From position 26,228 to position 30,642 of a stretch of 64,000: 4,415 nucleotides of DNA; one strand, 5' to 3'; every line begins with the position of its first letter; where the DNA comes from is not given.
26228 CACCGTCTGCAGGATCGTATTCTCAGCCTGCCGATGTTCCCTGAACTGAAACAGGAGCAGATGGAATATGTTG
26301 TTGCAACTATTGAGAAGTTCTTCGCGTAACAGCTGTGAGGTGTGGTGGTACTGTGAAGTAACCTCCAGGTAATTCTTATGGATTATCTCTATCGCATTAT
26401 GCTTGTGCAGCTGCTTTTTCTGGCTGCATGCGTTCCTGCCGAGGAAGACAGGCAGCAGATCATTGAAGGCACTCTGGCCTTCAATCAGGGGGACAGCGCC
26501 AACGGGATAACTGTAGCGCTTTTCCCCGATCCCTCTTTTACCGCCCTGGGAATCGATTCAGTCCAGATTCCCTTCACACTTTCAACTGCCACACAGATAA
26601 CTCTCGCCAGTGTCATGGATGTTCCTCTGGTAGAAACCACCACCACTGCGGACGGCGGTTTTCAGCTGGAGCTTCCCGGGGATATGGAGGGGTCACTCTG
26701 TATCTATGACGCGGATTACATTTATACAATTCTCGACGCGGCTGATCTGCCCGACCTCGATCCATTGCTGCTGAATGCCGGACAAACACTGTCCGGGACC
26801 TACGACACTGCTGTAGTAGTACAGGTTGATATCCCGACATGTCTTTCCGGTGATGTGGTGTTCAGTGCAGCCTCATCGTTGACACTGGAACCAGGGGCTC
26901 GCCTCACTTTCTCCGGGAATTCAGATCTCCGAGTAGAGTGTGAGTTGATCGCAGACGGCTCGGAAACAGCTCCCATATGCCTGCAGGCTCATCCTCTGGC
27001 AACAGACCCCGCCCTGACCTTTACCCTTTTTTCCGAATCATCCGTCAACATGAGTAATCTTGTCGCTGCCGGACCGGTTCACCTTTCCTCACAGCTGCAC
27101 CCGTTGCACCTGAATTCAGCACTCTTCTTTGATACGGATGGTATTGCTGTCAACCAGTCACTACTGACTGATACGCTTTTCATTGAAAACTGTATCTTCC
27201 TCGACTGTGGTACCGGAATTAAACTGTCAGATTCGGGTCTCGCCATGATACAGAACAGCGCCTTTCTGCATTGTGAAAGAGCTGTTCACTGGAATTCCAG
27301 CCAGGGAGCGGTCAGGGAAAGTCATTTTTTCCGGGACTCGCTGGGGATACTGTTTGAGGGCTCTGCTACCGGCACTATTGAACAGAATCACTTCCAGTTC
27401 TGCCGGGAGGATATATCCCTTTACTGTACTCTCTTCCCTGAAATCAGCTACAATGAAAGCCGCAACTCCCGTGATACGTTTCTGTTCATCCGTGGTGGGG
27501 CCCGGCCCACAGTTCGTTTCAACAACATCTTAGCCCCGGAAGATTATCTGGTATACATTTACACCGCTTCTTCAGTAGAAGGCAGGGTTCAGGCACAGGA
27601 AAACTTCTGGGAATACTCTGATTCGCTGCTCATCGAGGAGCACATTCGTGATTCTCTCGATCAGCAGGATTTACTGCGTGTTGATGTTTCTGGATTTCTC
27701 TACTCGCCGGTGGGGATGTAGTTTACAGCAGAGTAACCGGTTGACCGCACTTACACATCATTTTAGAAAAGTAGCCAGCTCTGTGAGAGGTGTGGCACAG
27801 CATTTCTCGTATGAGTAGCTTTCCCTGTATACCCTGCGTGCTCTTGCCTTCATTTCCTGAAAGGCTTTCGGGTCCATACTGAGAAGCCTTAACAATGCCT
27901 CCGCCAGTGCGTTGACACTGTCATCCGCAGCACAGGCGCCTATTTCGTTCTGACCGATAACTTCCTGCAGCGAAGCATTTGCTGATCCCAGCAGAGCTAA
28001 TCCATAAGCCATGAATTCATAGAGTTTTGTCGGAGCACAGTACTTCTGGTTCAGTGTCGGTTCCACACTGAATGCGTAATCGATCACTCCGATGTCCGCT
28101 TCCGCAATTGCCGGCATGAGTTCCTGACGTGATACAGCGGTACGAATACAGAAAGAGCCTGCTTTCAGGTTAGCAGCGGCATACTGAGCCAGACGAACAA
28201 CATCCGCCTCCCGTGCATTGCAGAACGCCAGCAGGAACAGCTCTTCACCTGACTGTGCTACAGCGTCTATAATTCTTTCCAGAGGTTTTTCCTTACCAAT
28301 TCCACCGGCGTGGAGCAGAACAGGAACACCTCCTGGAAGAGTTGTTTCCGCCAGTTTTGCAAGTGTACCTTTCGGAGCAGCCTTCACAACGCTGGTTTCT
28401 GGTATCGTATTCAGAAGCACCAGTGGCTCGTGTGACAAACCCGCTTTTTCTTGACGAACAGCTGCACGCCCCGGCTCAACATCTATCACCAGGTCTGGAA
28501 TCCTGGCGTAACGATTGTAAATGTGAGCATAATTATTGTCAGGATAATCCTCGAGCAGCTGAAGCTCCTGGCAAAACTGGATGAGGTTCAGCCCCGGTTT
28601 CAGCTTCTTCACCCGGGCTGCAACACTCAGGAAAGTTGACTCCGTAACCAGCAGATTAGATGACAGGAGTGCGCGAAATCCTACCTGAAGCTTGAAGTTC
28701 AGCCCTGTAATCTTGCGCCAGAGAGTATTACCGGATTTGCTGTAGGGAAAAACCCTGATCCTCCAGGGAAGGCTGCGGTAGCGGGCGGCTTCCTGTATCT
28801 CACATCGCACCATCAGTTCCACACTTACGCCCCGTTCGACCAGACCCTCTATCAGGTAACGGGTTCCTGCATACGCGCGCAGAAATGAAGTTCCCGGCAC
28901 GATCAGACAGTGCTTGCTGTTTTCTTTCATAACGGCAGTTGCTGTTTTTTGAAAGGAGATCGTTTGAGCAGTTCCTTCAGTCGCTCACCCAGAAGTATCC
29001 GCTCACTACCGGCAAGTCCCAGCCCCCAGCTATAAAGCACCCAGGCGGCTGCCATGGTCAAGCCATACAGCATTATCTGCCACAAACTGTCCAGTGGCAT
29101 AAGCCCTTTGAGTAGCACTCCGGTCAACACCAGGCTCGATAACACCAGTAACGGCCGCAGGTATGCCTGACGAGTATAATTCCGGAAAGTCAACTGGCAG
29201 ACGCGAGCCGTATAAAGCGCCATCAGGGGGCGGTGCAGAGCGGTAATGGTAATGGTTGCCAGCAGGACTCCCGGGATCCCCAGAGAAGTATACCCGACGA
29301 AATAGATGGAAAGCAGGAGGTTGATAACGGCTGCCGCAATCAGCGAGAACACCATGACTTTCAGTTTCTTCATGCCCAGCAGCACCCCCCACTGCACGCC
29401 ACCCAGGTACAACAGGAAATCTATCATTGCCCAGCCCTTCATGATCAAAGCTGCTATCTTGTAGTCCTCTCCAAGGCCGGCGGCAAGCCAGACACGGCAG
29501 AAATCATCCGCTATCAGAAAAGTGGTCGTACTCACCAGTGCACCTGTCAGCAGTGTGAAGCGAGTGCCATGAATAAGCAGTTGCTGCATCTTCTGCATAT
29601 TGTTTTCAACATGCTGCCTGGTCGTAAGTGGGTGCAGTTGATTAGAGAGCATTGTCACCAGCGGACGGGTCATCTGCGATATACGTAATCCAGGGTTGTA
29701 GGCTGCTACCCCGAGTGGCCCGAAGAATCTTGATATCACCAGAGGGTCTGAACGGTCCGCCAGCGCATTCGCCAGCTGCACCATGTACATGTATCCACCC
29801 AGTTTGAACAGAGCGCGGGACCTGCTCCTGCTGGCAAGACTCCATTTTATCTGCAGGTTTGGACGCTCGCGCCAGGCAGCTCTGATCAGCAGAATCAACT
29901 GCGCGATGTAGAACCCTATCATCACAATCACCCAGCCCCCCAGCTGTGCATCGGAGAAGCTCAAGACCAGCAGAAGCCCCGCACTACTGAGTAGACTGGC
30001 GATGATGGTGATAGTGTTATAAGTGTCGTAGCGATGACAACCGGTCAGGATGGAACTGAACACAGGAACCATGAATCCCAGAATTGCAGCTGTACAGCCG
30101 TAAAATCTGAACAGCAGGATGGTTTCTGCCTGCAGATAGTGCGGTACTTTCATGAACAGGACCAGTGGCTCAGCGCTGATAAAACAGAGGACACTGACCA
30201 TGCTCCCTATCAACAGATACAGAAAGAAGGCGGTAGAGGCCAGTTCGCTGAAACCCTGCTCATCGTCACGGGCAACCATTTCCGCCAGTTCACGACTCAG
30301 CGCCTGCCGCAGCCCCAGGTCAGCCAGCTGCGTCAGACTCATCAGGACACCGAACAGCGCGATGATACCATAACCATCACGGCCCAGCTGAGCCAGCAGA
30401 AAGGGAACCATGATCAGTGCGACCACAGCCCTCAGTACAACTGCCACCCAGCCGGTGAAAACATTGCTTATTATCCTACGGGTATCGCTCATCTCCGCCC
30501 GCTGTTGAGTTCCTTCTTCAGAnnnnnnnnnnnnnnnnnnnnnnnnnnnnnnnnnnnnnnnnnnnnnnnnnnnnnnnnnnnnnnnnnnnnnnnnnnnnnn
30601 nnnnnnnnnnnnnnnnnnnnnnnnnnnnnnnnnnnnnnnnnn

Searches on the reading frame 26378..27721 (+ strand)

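Call 4: search_protein_families(library=pfam, proteins=[window:26378-27721:+], max_evalue=0.01)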
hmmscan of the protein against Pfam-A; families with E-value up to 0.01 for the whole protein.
window:26378-27721:+ (447 aa): 2 families
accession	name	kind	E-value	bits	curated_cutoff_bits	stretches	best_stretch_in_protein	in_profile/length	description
PF13229.12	Beta_helix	-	1.5e-11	44.6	25.9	1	267-399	11-149/158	Right handed beta helix region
PF05048.19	NosD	-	4e-07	30.1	23.6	1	269-396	12-135/212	Periplasmic copper-binding protein (NosD)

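Call 80: search_protein_families(library=ncbifam, proteins=[window:26378-27721:+], max_evalue=1e-10)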
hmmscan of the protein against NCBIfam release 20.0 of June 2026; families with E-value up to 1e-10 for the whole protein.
window:26378-27721:+ (447 aa): 0 families

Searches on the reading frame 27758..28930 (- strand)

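Call 4: search_protein_families(library=pfam, proteins=[window:27758-28930:-], max_evalue=0.01)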
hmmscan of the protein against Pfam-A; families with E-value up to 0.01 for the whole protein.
window:27758-28930:- (390 aa): 3 families
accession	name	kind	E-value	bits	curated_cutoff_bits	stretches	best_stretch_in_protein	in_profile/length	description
PF00534.26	Glycos_transf_1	-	3.5e-08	33.6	26.4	1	196-366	9-171/172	Glycosyl transferases group 1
PF13692.12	Glyco_trans_1_4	-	7e-07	30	27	1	203-351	2-141/142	Glycosyl transferases group 1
PF13524.12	Glyco_trans_1_2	-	4.9e-05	23.7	25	1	263-376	32-137/144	Glycosyl transferase-like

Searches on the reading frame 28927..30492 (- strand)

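Call 4: search_protein_families(library=pfam, proteins=[window:28927-30492:-], max_evalue=0.01)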
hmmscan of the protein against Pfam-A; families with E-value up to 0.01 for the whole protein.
window:28927-30492:- (521 aa): 2 families
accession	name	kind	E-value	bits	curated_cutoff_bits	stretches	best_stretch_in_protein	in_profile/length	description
PF01943.22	Polysacc_synt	-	6.5e-16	59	28.2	1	10-282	4-261/274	Polysaccharide biosynthesis protein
PF01554.23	MatE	-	1.4e-06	28.6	24.9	1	249-395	16-159/161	MatE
